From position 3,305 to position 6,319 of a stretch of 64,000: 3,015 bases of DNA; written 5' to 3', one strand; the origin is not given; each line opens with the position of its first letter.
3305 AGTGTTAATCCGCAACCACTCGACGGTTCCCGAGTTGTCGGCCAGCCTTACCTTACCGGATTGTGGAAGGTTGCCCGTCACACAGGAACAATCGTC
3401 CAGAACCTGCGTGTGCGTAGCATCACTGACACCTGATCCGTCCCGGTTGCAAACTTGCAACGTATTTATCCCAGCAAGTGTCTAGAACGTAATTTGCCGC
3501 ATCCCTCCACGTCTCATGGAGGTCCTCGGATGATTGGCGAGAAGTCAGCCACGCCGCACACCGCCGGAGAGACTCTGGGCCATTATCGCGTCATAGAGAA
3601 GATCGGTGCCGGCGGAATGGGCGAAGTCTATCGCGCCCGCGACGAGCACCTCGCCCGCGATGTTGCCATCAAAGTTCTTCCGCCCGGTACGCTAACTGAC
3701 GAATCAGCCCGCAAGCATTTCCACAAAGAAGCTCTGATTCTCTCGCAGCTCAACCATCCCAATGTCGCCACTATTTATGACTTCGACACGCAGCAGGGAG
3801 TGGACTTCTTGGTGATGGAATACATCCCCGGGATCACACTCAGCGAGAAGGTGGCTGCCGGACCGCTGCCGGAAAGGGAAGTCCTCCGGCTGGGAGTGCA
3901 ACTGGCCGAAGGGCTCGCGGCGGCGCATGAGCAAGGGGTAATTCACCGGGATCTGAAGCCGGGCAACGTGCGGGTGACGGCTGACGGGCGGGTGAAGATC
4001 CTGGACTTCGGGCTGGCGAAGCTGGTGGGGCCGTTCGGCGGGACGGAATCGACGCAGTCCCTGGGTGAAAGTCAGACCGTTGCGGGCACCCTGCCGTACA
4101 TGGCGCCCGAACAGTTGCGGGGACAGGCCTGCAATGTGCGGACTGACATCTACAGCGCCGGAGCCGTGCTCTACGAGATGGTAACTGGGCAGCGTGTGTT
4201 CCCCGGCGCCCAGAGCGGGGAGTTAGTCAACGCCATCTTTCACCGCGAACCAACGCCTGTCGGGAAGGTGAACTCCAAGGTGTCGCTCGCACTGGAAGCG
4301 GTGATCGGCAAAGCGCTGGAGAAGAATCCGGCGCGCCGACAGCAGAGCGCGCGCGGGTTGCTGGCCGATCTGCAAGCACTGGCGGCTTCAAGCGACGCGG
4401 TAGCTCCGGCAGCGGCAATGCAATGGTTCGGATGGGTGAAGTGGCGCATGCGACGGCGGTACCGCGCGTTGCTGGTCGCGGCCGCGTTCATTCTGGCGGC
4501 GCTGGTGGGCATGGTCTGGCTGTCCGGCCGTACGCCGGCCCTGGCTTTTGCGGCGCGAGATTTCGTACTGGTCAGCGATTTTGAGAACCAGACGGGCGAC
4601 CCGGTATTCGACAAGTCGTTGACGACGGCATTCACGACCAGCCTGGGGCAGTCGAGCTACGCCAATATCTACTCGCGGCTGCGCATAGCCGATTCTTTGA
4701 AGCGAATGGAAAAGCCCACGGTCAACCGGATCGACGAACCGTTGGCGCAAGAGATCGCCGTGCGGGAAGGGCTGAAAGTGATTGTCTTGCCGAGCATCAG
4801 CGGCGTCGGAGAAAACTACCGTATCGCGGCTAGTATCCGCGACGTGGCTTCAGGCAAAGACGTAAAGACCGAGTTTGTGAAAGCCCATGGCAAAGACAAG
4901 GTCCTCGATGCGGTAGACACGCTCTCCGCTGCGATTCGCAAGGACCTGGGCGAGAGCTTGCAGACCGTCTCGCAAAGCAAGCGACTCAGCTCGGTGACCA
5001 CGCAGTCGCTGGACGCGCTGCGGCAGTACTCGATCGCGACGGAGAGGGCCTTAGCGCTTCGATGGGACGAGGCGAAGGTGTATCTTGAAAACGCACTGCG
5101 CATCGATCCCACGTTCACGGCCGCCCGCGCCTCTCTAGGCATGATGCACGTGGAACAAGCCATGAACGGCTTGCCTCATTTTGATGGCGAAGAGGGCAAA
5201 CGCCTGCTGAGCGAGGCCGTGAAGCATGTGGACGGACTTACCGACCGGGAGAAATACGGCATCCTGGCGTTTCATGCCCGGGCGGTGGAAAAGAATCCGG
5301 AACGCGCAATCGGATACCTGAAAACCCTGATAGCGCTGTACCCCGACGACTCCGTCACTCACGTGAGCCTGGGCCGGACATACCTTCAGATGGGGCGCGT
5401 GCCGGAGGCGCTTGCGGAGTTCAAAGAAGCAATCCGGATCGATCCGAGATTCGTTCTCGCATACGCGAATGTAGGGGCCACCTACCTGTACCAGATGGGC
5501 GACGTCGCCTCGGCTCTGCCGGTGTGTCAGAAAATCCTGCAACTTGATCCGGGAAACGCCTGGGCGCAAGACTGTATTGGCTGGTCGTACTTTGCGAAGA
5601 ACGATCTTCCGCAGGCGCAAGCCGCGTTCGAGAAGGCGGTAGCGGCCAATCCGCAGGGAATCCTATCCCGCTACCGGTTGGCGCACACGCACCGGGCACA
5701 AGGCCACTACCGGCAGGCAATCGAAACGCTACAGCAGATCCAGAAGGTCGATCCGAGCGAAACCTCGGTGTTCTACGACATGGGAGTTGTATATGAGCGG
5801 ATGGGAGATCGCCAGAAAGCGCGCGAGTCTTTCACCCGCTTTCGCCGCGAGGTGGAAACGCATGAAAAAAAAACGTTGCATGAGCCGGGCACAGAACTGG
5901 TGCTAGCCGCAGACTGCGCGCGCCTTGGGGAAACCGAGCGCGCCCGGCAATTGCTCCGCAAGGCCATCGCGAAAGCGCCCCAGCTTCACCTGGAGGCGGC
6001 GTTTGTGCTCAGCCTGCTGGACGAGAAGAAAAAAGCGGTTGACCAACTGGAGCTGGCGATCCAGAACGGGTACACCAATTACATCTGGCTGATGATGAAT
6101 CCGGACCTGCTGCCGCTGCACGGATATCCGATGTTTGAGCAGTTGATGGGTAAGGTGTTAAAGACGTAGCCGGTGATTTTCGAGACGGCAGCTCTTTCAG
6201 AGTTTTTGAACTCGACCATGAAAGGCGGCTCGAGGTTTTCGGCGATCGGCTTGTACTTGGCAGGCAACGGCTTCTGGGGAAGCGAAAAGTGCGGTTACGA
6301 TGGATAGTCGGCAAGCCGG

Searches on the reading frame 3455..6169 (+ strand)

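Call 87: search_protein_families(library=pfam, proteins=[window:3455-6169:+], max_evalue=0.001)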
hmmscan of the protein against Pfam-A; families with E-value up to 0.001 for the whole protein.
window:3455-6169:+ (904 aa): 26 families (the best 25 are shown)
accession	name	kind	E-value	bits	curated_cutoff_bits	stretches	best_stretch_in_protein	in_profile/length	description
PF00069.31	Pkinase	-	3.2e-49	168.1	31.7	1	44-297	1-253/263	Protein kinase domain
PF07714.23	PK_Tyr_Ser-Thr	-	1e-34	120.4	23.1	1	46-296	3-249/258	Protein tyrosine and serine/threonine kinase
PF07719.23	TPR_2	-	8.9e-34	113.2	27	1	636-665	4-33/34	Tetratricopeptide repeat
PF00515.34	TPR_1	-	2e-29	100.6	27.8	1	635-666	3-34/34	Tetratricopeptide repeat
PF14559.12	TPR_19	-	2.8e-25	88.9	25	2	713-769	2-58/68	Tetratricopeptide repeat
PF13181.12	TPR_8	-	3.4e-24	83.3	25.7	0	637-665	5-33/34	Tetratricopeptide repeat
PF13414.12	TPR_11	-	1.2e-22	79.7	26.8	1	640-678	1-39/42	TPR repeat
PF13431.12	TPR_17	-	1.5e-22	78.3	24.4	0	622-653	2-33/34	Tetratricopeptide repeat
PF13428.12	TPR_14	-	4.4e-21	73.7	23.5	0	740-774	5-39/44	Tetratricopeptide repeat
PF13174.12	TPR_6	-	4.8e-20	71.2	26.3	0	772-798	2-28/33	Tetratricopeptide repeat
PF13432.12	TPR_16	-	1.4e-17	64.2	32.7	3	639-702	3-65/65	Tetratricopeptide repeat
PF13424.12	TPR_12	-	1.2e-16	61.1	30.1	0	773-839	6-73/77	Tetratricopeptide repeat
PF13176.12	TPR_7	-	8.1e-14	50.9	27.9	0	740-765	3-30/36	Tetratricopeptide repeat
PF13371.12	TPR_9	-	6.3e-13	49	35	1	744-797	3-56/73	Tetratricopeptide repeat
PF23914.1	TPR_CcmH_CycH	-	8.4e-11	42.4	42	2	622-730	39-149/158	Cytochrome c-type biogenesis protein H TPR domain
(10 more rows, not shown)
